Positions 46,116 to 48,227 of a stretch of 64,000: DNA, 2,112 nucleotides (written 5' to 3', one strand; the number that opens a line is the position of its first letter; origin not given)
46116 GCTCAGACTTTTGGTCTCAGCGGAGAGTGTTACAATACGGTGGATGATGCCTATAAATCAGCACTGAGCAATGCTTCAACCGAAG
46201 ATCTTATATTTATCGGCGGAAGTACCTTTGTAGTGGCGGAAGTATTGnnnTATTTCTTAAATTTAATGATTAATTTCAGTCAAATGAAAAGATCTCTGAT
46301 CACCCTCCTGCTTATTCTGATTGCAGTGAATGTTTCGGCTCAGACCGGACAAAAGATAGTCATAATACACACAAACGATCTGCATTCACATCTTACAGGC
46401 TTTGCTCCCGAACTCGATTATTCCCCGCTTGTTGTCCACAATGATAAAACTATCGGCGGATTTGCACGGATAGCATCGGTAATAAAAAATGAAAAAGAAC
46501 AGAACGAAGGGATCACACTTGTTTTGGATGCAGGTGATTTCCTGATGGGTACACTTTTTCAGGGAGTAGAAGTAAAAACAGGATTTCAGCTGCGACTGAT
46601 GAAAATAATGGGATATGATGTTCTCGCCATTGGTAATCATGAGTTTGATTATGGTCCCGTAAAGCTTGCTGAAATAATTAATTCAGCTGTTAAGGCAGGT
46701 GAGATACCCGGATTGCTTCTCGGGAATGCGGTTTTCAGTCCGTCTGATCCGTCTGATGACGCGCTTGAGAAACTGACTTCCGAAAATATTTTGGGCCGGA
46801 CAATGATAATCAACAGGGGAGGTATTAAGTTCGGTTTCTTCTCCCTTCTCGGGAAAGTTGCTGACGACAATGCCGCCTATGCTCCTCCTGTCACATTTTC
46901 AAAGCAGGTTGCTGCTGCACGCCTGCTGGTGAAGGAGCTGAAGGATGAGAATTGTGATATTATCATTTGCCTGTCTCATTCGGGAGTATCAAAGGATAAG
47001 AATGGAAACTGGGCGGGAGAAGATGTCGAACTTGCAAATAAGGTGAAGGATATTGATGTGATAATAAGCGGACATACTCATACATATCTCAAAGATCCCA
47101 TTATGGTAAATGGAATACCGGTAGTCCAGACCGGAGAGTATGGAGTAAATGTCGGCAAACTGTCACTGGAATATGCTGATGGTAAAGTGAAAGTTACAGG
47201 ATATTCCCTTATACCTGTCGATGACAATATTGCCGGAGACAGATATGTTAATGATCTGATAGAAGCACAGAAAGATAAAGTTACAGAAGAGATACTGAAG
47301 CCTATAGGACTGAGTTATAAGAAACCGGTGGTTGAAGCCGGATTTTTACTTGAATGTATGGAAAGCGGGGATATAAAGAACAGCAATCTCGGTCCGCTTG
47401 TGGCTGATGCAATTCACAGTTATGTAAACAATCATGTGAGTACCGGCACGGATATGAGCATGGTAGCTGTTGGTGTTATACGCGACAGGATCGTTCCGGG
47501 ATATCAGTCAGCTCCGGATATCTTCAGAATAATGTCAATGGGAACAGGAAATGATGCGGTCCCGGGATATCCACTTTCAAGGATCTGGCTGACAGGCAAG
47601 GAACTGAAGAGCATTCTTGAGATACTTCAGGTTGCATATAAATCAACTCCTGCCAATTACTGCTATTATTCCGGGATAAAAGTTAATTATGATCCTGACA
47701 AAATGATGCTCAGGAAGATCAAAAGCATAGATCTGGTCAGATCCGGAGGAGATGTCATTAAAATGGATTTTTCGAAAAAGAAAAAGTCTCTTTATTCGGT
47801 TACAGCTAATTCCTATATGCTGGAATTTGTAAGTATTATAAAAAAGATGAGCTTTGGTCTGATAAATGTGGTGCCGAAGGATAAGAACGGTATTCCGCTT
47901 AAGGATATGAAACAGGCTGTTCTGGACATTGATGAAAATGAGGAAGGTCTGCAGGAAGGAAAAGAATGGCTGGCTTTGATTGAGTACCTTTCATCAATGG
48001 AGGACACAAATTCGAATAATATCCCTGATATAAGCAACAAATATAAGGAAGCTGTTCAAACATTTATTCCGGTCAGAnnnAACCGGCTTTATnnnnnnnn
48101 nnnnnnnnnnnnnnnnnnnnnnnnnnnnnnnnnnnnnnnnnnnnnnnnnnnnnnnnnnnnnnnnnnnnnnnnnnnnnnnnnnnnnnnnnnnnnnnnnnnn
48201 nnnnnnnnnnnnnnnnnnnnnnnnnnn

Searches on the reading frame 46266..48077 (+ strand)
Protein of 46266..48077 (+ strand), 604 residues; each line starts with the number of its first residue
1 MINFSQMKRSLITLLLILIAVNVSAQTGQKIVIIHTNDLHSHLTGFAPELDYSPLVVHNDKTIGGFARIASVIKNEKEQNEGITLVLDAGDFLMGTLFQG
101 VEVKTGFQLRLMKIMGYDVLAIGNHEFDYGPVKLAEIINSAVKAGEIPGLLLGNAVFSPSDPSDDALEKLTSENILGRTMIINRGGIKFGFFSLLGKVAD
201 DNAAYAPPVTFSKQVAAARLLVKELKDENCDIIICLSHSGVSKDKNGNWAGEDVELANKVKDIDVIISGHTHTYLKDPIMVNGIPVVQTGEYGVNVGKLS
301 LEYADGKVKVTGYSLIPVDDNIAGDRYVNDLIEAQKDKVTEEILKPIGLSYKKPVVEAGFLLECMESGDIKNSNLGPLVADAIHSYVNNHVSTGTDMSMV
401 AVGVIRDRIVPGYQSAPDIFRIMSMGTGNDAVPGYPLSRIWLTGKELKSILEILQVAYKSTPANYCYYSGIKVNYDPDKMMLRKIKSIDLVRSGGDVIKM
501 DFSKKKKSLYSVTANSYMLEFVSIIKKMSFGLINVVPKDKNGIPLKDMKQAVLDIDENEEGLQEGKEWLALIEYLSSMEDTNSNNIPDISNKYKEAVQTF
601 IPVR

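Call 14: find_encoding_contigs(protein=window:46266-48077:+, flank=4000, max_places=10)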
Protein window:46266-48077:+ (604 aa): no gene with exactly this product is on record in the collection.

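Call 50: search_protein_families(library=ncbifam, proteins=[window:46266-48077:+])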
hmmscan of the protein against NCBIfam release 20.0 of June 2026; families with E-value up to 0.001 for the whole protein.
window:46266-48077:+ (604 aa): 15 families
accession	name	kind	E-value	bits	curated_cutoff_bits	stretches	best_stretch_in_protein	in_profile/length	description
NF006934.0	PRK09419.1-1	subfamily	2.3e-33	114.9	1646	2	181-519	751-1058/1174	multifunctional 2',3'-cyclic-nucleotide 2'-phosphodiesterase/3'-nucleotidase/5'-nucleotidase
NF006935.0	PRK09419.1-2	equivalog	5.4e-31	107.1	2801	2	181-518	814-1128/1445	multifunctional 2',3'-cyclic-nucleotide 2'-phosphodiesterase/3'-nucleotidase/5'-nucleotidase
NF007109.1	PRK09558.1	equivalog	5.5e-29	101.3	600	1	23-485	28-485/550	bifunctional UDP-sugar hydrolase/5'-nucleotidase UshA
TIGR04486.1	thiosulf_SoxB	equivalog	7.5e-29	100.4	550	1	61-349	112-377/556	thiosulfohydrolase SoxB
NF006937.0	PRK09419.1-4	equivalog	1.8e-26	91.9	2554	2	192-517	804-1106/1411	multifunctional 2',3'-cyclic-nucleotide 2'-phosphodiesterase/3'-nucleotidase/5'-nucleotidase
NF040549.1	Nt5e_LPXTG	exception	2.1e-24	85.8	1050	2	23-130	91-181/731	cell surface ecto-5'-nucleotidase Nt5e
NF006938.0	PRK09420.1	equivalog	4.2e-24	84.9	486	1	11-308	7-310/648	bifunctional 2',3'-cyclic-nucleotide 2'-phosphodiesterase/3'-nucleotidase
TIGR01530.1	nadN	equivalog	4.2e-23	81.7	436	1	32-292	2-235/550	NAD nucleotidase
TIGR01390.1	CycNucDiestase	equivalog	8.7e-21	74.1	883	1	32-310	4-290/626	2',3'-cyclic-nucleotide 2'-phosphodiesterase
NF006933.0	PRK09418.1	equivalog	1.1e-20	73.4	1419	1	108-340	122-354/780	bifunctional 2',3'-cyclic-nucleotide 2'-phosphodiesterase/3'-nucleotidase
NF041198.1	UshA_like_PCGU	equivalog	3e-17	62.4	275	1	60-306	43-270/519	UshA-like (seleno)protein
NF008871.0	PRK11907.1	equivalog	2.6e-16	58.9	1266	1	28-312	111-410/814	bifunctional 2',3'-cyclic-nucleotide 2'-phosphodiesterase/3'-nucleotidase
NF006936.0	PRK09419.1-3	equivalog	3.6e-13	48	2542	1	19-518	692-1148/1212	multifunctional 2',3'-cyclic-nucleotide 2'-phosphodiesterase/3'-nucleotidase/5'-nucleotidase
NF047875.1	5nuc_LPXTG_Strp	exception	1.6e-06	26.9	1050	1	222-409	236-422/684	surface-anchored 5'-nucleotidase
NF049981.1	UshA_like_Sel_2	equivalog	0.00072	19.1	140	0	60-129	21-93/262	UshA-like (seleno)protein family 2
